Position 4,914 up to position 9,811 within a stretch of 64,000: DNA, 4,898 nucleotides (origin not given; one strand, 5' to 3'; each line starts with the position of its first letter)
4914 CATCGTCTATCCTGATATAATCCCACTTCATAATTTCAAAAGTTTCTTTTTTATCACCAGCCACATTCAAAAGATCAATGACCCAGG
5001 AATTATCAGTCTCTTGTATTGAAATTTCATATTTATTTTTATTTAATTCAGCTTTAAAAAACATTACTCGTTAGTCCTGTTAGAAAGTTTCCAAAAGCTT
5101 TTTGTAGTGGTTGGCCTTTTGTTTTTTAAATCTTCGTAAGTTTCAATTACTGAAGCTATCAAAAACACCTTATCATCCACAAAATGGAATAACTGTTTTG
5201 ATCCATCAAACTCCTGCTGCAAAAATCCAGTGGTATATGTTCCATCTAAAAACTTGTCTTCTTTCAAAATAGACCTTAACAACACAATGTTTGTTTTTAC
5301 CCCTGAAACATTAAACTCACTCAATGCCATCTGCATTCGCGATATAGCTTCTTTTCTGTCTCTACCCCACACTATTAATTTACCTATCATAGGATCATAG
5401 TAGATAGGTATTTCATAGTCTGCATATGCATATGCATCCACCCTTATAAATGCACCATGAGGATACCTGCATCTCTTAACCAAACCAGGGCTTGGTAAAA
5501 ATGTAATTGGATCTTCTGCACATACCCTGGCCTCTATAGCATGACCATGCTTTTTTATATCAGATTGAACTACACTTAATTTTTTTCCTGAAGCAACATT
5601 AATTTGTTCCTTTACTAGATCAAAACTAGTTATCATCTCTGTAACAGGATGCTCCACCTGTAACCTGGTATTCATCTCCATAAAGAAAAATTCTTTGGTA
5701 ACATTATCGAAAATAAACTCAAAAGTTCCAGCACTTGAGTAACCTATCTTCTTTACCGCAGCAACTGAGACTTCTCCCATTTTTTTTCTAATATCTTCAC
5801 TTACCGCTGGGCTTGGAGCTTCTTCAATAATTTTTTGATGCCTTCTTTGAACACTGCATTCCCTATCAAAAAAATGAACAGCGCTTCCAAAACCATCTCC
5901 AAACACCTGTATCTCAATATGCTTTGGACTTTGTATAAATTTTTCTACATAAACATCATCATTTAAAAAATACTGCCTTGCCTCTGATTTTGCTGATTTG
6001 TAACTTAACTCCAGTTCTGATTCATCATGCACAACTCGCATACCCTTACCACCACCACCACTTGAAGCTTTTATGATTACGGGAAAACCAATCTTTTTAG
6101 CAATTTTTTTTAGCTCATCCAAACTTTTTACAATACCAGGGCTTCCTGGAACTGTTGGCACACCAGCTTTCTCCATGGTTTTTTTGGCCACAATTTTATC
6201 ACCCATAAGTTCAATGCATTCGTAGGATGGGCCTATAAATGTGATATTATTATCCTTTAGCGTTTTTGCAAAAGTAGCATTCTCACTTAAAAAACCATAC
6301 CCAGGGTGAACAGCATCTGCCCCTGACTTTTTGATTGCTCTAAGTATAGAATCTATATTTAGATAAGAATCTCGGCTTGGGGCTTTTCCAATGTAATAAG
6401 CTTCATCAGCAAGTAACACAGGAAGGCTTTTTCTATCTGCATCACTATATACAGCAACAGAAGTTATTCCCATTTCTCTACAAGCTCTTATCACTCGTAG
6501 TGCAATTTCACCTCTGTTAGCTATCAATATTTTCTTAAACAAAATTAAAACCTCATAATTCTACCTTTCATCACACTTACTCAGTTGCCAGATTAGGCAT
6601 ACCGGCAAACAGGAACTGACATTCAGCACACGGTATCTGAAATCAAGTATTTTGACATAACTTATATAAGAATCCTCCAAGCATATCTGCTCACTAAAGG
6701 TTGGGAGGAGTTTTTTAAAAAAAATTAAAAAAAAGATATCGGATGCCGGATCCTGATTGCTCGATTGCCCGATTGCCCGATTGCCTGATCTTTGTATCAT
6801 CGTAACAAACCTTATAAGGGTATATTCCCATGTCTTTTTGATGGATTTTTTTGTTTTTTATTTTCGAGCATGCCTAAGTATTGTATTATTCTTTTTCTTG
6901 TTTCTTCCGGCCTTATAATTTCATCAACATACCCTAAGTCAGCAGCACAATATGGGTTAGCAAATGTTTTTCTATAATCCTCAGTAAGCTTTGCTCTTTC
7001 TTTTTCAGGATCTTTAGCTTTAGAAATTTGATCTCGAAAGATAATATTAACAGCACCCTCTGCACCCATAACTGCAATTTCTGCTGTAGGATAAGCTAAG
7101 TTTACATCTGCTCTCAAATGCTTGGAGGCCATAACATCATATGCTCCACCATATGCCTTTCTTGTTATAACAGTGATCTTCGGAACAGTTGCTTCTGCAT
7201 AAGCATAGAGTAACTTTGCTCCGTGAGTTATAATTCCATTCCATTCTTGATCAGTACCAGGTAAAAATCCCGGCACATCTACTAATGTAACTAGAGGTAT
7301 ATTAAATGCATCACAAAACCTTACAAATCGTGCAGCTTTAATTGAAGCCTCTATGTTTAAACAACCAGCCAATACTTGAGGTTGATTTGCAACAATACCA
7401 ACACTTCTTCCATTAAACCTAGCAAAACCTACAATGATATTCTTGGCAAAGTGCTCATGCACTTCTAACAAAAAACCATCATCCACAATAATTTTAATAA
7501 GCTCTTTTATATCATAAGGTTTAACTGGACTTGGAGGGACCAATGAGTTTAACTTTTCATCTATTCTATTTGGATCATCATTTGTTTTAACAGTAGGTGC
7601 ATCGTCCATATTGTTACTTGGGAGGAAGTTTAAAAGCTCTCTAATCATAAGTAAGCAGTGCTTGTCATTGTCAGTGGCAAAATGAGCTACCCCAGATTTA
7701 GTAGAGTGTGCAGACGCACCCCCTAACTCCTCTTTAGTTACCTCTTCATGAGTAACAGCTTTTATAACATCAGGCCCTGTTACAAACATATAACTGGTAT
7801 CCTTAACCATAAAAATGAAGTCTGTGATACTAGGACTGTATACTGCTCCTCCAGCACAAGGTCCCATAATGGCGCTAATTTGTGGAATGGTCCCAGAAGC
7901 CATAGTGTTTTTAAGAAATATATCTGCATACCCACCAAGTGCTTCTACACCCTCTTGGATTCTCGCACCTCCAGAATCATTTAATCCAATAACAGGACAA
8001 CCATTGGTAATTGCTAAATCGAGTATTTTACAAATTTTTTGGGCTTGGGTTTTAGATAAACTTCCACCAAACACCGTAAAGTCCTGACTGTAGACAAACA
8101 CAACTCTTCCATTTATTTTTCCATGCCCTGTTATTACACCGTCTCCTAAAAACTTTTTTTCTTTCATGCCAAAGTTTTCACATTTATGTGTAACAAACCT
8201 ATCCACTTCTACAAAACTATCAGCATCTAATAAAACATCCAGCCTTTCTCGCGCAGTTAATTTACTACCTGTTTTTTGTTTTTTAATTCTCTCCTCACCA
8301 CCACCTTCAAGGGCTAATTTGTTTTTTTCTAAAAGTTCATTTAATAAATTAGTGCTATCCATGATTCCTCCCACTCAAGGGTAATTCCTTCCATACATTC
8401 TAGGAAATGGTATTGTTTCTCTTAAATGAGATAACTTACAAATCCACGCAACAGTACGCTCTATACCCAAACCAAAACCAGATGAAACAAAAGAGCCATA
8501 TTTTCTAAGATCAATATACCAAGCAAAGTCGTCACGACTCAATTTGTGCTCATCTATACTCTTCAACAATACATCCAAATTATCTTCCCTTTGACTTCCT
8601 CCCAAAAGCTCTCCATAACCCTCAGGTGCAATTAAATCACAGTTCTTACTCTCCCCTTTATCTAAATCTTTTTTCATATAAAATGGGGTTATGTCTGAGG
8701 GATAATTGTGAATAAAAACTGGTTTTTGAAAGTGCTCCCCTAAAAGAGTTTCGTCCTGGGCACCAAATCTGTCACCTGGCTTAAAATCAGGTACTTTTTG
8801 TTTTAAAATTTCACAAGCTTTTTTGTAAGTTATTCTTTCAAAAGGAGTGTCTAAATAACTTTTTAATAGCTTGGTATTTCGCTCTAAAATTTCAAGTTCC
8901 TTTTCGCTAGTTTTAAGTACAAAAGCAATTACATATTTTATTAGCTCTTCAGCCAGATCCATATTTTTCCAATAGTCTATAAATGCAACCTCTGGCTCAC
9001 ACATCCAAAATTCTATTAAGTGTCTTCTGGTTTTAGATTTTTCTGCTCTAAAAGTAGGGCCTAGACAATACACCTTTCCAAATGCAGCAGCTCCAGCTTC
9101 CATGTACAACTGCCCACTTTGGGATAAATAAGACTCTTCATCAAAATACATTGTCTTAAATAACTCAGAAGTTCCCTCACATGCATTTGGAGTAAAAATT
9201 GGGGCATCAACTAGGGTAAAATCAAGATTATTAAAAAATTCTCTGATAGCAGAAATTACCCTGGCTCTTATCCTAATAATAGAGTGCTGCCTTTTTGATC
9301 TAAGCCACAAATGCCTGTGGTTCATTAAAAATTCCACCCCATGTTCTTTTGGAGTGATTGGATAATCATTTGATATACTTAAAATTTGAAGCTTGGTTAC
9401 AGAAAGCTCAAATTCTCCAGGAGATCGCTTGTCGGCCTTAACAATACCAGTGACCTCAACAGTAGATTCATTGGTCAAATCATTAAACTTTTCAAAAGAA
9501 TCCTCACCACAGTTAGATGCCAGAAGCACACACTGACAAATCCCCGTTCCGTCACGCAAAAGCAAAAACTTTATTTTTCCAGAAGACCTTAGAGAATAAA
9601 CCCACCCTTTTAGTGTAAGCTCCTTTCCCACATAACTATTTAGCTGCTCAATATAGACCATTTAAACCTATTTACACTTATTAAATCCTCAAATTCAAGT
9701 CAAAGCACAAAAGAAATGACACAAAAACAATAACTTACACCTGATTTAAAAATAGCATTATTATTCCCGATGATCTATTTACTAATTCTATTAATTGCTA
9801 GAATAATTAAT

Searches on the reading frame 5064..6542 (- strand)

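Call 30: search_protein_families(library=ncbifam, proteins=[window:5064-6542:-], max_evalue=1e-10)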
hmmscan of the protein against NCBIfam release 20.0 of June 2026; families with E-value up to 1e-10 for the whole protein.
window:5064-6542:- (492 aa): 25 families
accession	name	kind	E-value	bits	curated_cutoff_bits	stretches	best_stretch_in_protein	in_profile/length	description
NF006367.0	PRK08591.1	subfamily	1.2e-203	676.9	597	1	1-446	1-446/451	acetyl-CoA carboxylase biotin carboxylase subunit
NF006406.0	PRK08654.1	equivalog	5.9e-198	658.4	739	1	1-471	1-470/499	acetyl-CoA carboxylase biotin carboxylase subunit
TIGR00514.1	accC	equivalog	5.2e-197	655.1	626.5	1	1-444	1-444/449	acetyl-CoA carboxylase biotin carboxylase subunit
NF004085.0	PRK05586.1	equivalog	1.7e-189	630.4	723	1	1-445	1-445/448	acetyl-CoA carboxylase biotin carboxylase subunit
NF009554.0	PRK12999.1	equivalog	1.9e-174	582.4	965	1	1-444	4-455/1147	pyruvate carboxylase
NF009471.0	PRK12833.1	equivalog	1e-173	578.2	686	1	3-444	6-447/467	acetyl-CoA carboxylase biotin carboxylase subunit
NF006286.0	PRK08462.1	equivalog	5.2e-170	566.1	740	1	2-444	4-444/445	acetyl-CoA carboxylase biotin carboxylase subunit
NF006287.0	PRK08463.1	equivalog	3.1e-167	557.2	775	1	1-447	1-447/479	acetyl-CoA carboxylase subunit A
NF005525.0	PRK07178.1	equivalog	6.6e-166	552.6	768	1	1-445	1-443/471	acetyl-CoA carboxylase biotin carboxylase subunit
TIGR02712.1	urea_carbox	equivalog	1.1e-161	540.1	1303.85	1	2-443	1-441/1201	urea carboxylase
TIGR01235.1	pyruv_carbox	equivalog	1.2e-160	536.4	1114.45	1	4-458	1-461/1143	pyruvate carboxylase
TIGR01369.1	CPSaseII_lrg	equivalog_domain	1.8e-18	65.6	1027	1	90-332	644-879/1052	carbamoyl-phosphate synthase (glutamine-hydrolyzing) large subunit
NF003671.0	PRK05294.1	equivalog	2.5e-17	61.8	599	1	61-334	69-344/1058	carbamoyl-phosphate synthase large subunit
NF053643.1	Ddl_archaea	equivalog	2.9e-14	52.8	500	1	85-338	75-316/367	putative pseudomurein biosynthesis ATP-grasp protein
NF002378.0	PRK01372.1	subfamily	8.4e-14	51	243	1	83-292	68-269/305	D-alanine--D-alanine ligase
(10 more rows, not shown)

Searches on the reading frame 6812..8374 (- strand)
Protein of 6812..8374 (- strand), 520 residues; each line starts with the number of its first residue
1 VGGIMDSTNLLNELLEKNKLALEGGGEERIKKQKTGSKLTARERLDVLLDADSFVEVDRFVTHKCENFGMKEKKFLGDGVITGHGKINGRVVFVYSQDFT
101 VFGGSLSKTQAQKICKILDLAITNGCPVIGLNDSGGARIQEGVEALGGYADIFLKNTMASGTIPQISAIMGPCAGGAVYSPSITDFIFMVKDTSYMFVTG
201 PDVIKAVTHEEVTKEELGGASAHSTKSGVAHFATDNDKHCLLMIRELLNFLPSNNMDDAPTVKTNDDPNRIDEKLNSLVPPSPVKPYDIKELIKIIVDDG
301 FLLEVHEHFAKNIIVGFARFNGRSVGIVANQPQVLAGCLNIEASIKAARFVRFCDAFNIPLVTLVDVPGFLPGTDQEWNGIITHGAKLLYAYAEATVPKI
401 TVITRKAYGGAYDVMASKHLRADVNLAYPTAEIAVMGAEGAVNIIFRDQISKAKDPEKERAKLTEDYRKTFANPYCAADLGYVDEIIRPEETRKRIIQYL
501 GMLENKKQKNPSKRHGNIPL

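Call 30: search_protein_families(library=ncbifam, proteins=[window:6812-8374:-], max_evalue=1e-10)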
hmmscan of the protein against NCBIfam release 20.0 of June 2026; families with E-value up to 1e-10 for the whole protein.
window:6812-8374:- (520 aa): 7 families
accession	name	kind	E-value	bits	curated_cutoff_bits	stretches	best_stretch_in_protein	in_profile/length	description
TIGR01117.1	mmdA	subfamily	7.1e-246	816.9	998.8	1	11-520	3-512/512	methylmalonyl-CoA decarboxylase subunit alpha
TIGR00515.1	accD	equivalog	9.5e-21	74.4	317.45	1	38-211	56-242/285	acetyl-CoA carboxylase, carboxyltransferase subunit beta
NF005530.0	PRK07189.1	equivalog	2.1e-19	69.8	228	1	38-206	15-191/303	biotin-independent malonate decarboxylase subunit beta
TIGR03133.1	malonate_beta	equivalog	3.5e-19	69.2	278.15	1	39-207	6-182/274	biotin-independent malonate decarboxylase subunit beta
NF041504.1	AccA_sub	subfamily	4.5e-17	62.3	300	0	290-449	16-181/257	carboxyltransferase subunit alpha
NF004344.0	PRK05724.1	equivalog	1.4e-13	50.8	357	0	308-453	91-242/319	acetyl-CoA carboxylase carboxyltransferase subunit alpha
TIGR00513.1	accA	equivalog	1.8e-12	47.3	319.3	0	286-453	70-241/321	acetyl-CoA carboxylase carboxyl transferase subunit alpha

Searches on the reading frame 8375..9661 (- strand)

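Call 30: search_protein_families(library=ncbifam, proteins=[window:8375-9661:-], max_evalue=1e-10)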
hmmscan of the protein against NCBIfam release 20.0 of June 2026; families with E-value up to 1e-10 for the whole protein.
window:8375-9661:- (428 aa): 16 families
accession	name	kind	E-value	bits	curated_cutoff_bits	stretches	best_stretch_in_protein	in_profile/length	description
NF003037.0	PRK03932.1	equivalog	8e-161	536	414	1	7-425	11-448/451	asparagine--tRNA ligase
TIGR00457.1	asnS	equivalog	3.4e-139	464.6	342.6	1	4-425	8-452/455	asparagine--tRNA ligase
NF003483.0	PRK05159.1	equivalog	4.3e-99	332.3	353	1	3-425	7-435/438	aspartate--tRNA(Asn) ligase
TIGR00458.1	aspS_nondisc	equivalog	2.7e-83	280.3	368.4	1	12-425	12-425/428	aspartate--tRNA(Asn) ligase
NF005052.0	PRK06462.1-1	equivalog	5.6e-56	190.1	368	1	109-424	29-348/353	asparagine synthetase A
NF001750.0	PRK00476.1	equivalog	8.6e-43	146.5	443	1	8-293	14-293/590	aspartate--tRNA ligase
TIGR00459.1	aspS_bact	equivalog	8.7e-43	146.5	373.85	1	3-297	6-292/586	aspartate--tRNA ligase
NF005054.0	PRK06462.1-4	equivalog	8.4e-41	140.1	309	1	115-425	11-314/318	asparagine synthetase A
NF001756.1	PRK00484.1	subfamily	2.4e-37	128.8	468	1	12-422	51-485/488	lysine--tRNA ligase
TIGR00499.1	lysS_bact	equivalog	6.6e-33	114.1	427.6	1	12-288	53-326/496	lysine--tRNA ligase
NF005053.0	PRK06462.1-3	equivalog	5.6e-30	104.8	322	1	169-420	11-265/274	asparagine synthetase A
NF009460.0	PRK12820.1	equivalog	2.7e-22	78.7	1379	1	9-245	32-291/723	bifunctional aspartyl-tRNA synthetase/aspartyl/glutamyl-tRNA amidotransferase subunit C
NF002821.0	PRK02983.1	equivalog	6.5e-22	77.4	742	1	7-244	654-895/1102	bifunctional lysylphosphatidylglycerol synthetase/lysine--tRNA ligase LysX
NF005055.0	PRK06462.1-5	equivalog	7.1e-22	77.9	389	1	176-422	86-334/341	asparagine synthetase A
NF009101.0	PRK12445.1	subfamily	1.8e-16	59.8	1026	1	13-283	66-333/505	lysine--tRNA ligase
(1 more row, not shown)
